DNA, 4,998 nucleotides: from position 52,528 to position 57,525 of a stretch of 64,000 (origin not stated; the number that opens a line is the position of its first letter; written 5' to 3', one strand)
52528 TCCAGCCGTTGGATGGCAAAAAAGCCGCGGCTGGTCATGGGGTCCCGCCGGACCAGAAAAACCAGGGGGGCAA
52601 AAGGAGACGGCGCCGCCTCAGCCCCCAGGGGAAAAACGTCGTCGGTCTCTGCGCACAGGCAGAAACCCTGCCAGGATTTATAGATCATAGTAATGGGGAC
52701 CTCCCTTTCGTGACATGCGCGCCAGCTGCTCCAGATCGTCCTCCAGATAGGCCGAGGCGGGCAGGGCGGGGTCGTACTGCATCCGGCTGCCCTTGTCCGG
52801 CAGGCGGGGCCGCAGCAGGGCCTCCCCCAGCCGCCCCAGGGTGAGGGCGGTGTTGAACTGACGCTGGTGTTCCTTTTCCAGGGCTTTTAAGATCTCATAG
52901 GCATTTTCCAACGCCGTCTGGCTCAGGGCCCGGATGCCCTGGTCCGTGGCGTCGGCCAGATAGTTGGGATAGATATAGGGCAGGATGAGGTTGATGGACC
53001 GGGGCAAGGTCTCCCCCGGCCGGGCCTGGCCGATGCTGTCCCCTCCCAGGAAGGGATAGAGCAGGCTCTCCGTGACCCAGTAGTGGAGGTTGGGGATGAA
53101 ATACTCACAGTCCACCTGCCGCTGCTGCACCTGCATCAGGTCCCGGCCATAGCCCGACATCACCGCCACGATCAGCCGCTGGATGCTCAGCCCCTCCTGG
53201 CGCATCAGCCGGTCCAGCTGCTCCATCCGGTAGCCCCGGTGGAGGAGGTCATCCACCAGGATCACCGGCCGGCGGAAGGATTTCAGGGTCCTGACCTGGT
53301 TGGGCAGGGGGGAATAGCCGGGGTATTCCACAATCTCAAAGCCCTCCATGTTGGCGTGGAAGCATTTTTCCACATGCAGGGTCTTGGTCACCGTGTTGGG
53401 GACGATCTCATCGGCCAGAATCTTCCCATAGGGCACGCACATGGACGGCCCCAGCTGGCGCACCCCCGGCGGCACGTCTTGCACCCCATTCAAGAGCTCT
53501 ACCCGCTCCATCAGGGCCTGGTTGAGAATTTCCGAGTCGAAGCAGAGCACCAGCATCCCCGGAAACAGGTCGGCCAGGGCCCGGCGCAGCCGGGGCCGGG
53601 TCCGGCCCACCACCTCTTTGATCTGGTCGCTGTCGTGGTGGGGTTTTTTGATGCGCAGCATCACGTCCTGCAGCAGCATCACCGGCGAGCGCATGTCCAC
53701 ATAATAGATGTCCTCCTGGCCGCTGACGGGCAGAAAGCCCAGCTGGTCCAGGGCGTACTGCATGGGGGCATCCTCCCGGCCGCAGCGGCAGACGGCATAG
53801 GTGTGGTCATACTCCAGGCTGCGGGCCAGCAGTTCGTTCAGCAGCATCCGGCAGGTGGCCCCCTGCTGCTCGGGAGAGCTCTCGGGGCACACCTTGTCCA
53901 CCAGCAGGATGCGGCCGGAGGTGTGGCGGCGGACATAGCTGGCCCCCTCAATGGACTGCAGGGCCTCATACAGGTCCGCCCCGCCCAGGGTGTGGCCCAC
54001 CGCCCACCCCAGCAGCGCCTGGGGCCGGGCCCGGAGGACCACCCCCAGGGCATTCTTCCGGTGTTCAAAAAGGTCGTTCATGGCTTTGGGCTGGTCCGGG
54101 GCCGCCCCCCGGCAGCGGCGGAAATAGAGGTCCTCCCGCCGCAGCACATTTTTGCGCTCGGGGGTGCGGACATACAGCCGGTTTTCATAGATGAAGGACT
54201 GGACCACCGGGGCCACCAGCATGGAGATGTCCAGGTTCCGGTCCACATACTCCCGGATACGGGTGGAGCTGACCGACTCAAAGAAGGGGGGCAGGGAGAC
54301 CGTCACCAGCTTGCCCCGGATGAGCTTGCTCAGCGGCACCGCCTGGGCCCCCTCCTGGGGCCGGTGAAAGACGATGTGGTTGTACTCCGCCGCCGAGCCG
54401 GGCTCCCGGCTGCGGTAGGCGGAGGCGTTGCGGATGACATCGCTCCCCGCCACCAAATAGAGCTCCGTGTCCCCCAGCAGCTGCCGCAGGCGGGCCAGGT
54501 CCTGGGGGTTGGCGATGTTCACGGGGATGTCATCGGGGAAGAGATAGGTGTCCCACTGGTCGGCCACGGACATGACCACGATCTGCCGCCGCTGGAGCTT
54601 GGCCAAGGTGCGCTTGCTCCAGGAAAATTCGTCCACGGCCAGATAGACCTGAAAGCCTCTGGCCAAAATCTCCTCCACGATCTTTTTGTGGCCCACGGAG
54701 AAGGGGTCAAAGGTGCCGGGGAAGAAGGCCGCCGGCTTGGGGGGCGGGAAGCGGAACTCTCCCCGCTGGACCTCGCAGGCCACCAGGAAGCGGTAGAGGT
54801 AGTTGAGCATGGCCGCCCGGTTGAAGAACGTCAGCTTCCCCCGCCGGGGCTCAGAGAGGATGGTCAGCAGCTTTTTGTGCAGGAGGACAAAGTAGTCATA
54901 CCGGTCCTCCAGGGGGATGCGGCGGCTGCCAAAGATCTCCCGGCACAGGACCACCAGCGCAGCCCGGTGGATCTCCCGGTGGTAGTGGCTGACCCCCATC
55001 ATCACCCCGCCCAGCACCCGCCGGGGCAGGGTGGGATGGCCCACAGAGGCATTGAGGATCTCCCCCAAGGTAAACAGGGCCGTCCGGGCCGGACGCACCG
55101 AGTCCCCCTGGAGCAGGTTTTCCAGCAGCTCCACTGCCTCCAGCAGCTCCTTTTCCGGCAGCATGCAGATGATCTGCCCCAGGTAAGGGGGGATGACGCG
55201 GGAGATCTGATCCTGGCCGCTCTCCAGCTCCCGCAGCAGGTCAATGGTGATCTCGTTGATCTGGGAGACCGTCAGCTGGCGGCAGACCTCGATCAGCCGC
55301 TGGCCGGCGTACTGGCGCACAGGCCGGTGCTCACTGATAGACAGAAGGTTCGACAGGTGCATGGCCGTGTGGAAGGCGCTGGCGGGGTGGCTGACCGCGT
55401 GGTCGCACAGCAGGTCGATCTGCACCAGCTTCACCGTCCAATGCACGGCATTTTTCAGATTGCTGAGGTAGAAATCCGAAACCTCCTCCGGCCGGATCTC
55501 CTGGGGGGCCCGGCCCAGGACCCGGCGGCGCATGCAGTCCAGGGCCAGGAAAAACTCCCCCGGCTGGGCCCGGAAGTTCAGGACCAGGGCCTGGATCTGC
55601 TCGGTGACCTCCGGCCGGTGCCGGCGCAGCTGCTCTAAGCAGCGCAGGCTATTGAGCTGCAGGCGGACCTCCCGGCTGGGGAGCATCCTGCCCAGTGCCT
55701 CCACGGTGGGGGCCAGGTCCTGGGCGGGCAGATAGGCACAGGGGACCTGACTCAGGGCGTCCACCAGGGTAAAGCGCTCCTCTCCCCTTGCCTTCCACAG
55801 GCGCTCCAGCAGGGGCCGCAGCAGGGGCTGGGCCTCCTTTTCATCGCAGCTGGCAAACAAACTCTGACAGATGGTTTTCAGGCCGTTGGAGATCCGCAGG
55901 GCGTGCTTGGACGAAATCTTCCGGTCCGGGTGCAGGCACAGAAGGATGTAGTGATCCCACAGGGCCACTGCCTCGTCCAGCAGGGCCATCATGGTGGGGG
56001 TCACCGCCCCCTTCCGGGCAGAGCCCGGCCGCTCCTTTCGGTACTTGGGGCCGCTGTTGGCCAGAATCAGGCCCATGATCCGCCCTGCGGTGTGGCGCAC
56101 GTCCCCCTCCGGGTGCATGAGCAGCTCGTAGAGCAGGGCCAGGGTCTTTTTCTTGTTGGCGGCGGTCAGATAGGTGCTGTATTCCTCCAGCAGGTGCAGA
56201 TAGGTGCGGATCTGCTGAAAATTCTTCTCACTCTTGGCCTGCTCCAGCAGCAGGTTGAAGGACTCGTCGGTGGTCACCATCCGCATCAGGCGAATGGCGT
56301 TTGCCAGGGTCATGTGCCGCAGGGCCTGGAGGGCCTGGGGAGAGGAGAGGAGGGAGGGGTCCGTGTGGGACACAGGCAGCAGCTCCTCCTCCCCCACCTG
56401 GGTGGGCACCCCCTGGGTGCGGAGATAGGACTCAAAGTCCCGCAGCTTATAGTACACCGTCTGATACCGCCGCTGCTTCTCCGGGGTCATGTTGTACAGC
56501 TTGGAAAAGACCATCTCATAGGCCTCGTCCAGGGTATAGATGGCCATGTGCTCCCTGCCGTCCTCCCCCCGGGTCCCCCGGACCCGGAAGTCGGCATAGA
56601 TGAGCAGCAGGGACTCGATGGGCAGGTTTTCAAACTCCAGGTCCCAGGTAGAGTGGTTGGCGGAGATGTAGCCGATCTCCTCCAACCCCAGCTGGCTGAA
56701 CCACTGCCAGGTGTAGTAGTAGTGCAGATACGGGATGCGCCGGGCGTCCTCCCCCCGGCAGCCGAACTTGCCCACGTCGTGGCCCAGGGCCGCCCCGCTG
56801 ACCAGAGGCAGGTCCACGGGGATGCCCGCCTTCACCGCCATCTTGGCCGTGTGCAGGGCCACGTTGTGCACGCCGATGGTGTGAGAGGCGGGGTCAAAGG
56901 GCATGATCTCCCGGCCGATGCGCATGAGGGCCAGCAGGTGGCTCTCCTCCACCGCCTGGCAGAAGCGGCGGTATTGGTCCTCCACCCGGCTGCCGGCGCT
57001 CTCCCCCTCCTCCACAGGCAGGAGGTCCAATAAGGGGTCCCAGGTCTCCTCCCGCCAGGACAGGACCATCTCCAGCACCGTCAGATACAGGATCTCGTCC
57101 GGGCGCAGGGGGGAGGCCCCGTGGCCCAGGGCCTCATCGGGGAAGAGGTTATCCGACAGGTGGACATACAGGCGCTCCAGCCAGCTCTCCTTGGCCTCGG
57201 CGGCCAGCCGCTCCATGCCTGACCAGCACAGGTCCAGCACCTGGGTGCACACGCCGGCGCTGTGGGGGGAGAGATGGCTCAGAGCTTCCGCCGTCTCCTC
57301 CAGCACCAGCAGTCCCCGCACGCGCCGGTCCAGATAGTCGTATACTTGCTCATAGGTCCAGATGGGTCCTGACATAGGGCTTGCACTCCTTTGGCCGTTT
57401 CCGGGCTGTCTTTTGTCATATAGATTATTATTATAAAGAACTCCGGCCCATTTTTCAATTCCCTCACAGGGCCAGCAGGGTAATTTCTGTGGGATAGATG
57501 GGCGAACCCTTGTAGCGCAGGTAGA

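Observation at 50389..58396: Orphan operon built around a 1,565-aa HD / NadD-like nucleotidyltransferase / GNAT-like / PRTase-like fusion protein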

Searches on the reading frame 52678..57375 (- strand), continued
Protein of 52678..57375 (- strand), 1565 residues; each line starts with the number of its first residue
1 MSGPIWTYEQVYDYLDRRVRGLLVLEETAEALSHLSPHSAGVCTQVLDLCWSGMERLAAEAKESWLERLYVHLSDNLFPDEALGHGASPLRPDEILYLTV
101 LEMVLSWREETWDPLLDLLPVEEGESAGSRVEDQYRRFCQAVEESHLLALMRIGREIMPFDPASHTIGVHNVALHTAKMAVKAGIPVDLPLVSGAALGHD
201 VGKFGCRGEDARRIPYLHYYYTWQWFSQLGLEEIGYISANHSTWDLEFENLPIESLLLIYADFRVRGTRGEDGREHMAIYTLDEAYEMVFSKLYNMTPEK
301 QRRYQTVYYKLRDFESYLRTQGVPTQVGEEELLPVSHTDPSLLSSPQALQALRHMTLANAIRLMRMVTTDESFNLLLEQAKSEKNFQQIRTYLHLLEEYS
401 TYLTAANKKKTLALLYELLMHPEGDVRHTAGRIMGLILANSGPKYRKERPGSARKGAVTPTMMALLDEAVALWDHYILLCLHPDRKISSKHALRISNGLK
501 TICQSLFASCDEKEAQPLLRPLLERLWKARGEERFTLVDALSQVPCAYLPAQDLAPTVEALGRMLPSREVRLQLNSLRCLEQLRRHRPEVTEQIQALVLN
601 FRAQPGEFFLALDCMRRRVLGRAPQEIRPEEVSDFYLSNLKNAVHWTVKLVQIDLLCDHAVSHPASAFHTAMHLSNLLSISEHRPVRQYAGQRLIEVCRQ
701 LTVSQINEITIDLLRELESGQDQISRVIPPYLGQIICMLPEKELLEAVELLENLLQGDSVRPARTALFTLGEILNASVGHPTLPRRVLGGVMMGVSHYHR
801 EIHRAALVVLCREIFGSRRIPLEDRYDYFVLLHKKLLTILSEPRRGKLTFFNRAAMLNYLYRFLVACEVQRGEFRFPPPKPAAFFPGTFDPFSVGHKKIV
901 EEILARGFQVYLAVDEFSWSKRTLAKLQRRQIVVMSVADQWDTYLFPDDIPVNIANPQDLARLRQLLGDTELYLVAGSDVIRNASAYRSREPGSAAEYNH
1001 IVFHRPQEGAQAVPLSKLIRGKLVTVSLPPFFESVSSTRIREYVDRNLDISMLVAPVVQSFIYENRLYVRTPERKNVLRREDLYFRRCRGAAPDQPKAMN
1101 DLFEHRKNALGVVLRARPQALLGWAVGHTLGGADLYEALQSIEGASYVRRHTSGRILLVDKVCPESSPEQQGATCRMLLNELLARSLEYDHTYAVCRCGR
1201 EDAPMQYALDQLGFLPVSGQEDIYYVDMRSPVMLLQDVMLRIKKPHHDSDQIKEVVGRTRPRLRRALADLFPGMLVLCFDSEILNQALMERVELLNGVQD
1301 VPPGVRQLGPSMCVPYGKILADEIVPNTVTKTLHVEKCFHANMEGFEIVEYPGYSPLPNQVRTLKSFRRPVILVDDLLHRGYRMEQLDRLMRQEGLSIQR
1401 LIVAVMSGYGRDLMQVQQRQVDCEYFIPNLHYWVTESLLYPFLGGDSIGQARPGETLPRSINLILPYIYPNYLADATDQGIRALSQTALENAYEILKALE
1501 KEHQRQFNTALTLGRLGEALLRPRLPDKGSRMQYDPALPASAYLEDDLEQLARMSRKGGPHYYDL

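Call 36: find_encoding_contigs(protein=P0167, flank=10000, max_places=1)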
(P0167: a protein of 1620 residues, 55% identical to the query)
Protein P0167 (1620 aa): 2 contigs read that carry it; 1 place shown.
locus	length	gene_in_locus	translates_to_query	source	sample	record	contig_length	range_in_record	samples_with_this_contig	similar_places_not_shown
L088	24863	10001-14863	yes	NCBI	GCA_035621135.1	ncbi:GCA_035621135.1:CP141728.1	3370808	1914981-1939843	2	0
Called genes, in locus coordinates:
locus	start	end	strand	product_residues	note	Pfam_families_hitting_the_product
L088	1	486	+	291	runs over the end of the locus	PF19420:DDAH_eukar, PF02274:ADI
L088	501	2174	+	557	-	PF01546:Peptidase_M20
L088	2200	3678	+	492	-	PF01235:Na_Ala_symp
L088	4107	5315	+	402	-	PF05684:DUF819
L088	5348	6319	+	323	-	PF01244:Peptidase_M19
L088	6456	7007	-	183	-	PF12844:HTH_19 (weak), PF01381:HTH_3, PF07883:Cupin_2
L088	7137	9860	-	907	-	PF00690:Cation_ATPase_N, PF00122:E1-E2_ATPase, PF00702:Hydrolase, PF13246:Cation_ATPase, PF08282:Hydrolase_3 (weak), PF00689:Cation_ATPase_C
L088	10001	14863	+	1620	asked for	PF01467:CTP_transf_like (weak)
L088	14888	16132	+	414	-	PF00056:Ldh_1_N (faint)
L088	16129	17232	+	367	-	PF03358:FMN_red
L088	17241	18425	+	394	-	PF00730:HhH-GPD, PF00633:HHH (weak), PF14815:NUDIX_4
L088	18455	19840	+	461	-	PF00171:Aldedh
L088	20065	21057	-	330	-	PF03601:Cons_hypoth698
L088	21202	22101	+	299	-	PF00126:HTH_1, PF03466:LysR_substrate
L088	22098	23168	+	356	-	PF04055:Radical_SAM, PF16199:Radical_SAM_C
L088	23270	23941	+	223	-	PF03167:UDG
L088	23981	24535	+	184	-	PF04011:LemA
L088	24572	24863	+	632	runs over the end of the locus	PF09972:DUF2207, PF20990:DUF2207_C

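Call 37: find_encoding_contigs(protein=P0169, flank=10000, max_places=1)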
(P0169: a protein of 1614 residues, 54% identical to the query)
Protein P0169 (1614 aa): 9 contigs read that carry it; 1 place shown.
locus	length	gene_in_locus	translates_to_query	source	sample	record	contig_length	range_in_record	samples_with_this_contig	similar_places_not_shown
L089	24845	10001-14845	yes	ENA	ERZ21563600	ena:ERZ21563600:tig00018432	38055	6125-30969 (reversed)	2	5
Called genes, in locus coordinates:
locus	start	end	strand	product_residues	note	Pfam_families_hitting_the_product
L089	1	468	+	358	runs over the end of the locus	PF02810:SEC-C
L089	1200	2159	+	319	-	-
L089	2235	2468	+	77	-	-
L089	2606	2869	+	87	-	PF02604:PhdYeFM_antitox (weak)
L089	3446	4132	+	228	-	PF02463:SMC_N, PF00005:ABC_tran, PF13401:AAA_22 (faint)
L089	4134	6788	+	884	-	PF02687:FtsX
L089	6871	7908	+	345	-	PF08240:ADH_N, PF16912:Glu_dehyd_C (faint), PF00107:ADH_zinc_N, PF13602:ADH_zinc_N_2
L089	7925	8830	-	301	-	PF04055:Radical_SAM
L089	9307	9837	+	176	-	PF02559:CarD_TRCF_RID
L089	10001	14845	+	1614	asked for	PF01467:CTP_transf_like (weak)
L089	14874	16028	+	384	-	-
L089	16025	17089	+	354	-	PF03358:FMN_red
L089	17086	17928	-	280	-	PF09297:Zn_ribbon_NUD (weak), PF00293:NUDIX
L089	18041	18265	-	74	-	PF12844:HTH_19, PF13560:HTH_31, PF01381:HTH_3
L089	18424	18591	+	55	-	-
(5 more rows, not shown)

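Call 96: search_protein_families(library=padloc, proteins=[window:52678-57375:-], max_evalue=0.01)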
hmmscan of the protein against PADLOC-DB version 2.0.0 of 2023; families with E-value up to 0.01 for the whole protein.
window:52678-57375:- (1565 aa): 0 families

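Call 97: search_protein_families(library=pfam, proteins=[L011:9941-10420:+, L019:8126-8605:+, L052:15782-16261:+, L064:16039-16518:+, L071:15711-16190:+, L076:15656-16135:+, L086:15946-16425:+, L087:16054-16533:+, L088:16129-16608:+], max_evalue=5)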
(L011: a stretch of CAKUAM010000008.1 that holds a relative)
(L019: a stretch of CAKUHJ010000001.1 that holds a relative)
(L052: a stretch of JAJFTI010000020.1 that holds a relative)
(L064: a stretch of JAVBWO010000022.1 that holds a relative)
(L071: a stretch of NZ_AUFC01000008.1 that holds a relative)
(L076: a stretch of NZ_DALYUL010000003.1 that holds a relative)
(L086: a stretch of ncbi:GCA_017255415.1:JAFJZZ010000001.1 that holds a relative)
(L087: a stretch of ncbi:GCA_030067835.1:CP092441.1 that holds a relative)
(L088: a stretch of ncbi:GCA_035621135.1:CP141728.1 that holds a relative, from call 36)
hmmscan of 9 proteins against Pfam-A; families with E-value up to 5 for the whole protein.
L011:9941-10420:+ (160 aa): 0 families

L019:8126-8605:+ (160 aa): 0 families

L052:15782-16261:+ (160 aa): 0 families

L064:16039-16518:+ (160 aa): 0 families

L071:15711-16190:+ (160 aa): 0 families

L076:15656-16135:+ (160 aa): 0 families

L086:15946-16425:+ (160 aa): 0 families

L087:16054-16533:+ (160 aa): 2 families
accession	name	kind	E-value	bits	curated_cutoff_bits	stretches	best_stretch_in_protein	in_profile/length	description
PF00518.22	E6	-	0.11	13.4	27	1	12-51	50-89/110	Early Protein (E6)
PF16396.11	DUF5005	-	0.12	11.6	29.6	1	46-78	363-395/443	Domain of unknown function (DUF5005)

L088:16129-16608:+ (160 aa): 2 families
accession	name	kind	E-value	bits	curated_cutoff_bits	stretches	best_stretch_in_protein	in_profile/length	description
PF18714.6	PI-TkoII_IV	-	0.12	12.4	25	1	1-68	31-102/150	DNA polymerase II intein Domain IV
PF00271.37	Helicase_C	-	0.16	12.6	23.5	1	47-80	54-86/110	Helicase conserved C-terminal domain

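Call 100: list_cluster_members(proteins=[P0178, P0208, P0137, P0167, P0184])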
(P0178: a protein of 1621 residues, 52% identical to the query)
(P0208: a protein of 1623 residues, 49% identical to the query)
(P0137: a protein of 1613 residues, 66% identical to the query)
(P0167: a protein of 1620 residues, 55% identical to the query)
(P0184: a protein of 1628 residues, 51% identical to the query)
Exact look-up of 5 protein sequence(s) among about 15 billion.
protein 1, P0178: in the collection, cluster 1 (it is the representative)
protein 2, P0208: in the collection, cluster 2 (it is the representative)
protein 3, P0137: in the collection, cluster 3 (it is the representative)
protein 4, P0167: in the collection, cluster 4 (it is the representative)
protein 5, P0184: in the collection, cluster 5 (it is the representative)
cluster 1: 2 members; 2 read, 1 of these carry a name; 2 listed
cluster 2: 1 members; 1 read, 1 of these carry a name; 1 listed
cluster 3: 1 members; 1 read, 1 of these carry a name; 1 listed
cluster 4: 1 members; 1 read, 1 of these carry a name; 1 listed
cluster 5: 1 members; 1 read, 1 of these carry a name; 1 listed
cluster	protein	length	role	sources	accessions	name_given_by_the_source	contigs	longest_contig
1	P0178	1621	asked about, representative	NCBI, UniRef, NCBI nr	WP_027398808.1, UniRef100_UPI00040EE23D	nicotinate-nicotinamide nucleotide adenylyltransferase [Anaerovorax odorimutans] | nicotinate-nicotinamide nucleotide adenylyltransferase n=1 Tax=Anaerovorax odorimutans ... | hypothetical protein [Anaerovorax odorimutans]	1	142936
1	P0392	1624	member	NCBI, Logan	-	-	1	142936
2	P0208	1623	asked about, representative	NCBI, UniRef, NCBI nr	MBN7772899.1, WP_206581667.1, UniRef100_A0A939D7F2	nicotinate-nicotinamide nucleotide adenylyltransferase [Clostridium aminobutyricum] | nicotinate-nucleotide adenylyltransferase n=1 Tax=Clostridium aminobutyricum TaxID=33953 ... | hypothetical protein [Clostridium aminobutyricum]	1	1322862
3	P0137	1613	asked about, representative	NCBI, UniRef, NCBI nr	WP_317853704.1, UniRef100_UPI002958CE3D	hypothetical protein [Chakrabartyella piscis] | nicotinate-nicotinamide nucleotide adenylyltransferase n=1 Tax=Chakrabartyella piscis ...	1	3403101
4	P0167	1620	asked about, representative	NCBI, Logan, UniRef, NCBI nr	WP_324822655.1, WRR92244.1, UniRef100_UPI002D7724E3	hypothetical protein [Sinanaerobacter sp. ZZT-01] | nicotinate-nicotinamide nucleotide adenylyltransferase n=1 Tax=Sinanaerobacter sp. ZZT-01 ...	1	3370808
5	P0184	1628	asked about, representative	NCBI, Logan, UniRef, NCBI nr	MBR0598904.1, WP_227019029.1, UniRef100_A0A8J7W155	hypothetical protein [Sinanaerobacter chloroacetimidivorans] | nicotinate-nucleotide adenylyltransferase n=1 Tax=Sinanaerobacter chloroacetimidivorans ...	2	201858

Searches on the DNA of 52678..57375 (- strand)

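Call 88: search_rna_families(sources=[L001, L002, L004, L071, L080, L086], threshold=gathering)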
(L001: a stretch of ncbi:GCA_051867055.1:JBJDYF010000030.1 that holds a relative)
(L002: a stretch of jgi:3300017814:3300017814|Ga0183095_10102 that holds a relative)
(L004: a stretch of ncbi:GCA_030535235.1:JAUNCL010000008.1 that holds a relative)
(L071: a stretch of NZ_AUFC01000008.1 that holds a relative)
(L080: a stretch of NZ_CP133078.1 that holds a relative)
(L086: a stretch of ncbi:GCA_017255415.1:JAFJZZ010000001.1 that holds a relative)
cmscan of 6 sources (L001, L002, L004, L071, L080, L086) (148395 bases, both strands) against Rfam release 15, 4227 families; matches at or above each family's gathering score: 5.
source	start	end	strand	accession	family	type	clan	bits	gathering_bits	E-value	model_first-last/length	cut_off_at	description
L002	17173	17417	+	RF00230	T-box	Cis-reg; leader;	-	107.9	93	1.6e-22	1-219/219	no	T-box leader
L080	19012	19252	-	RF00230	T-box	Cis-reg; leader;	-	107.1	93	2.7e-22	1-219/219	no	T-box leader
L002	4822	4994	+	RF00168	Lysine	Cis-reg; riboswitch;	-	84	30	3.7e-20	1-182/182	no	Lysine riboswitch aptamer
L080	730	813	-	RF00005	tRNA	Gene; tRNA;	CL00001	59.9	29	4.4e-10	1-71/71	no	tRNA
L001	5611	5695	-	RF00005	tRNA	Gene; tRNA;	CL00001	47.7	29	1e-06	1-71/71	no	tRNA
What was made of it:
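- The neighbouring nitrogen genes are separate transcription units with their own T-box or riboswitch (call 88).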
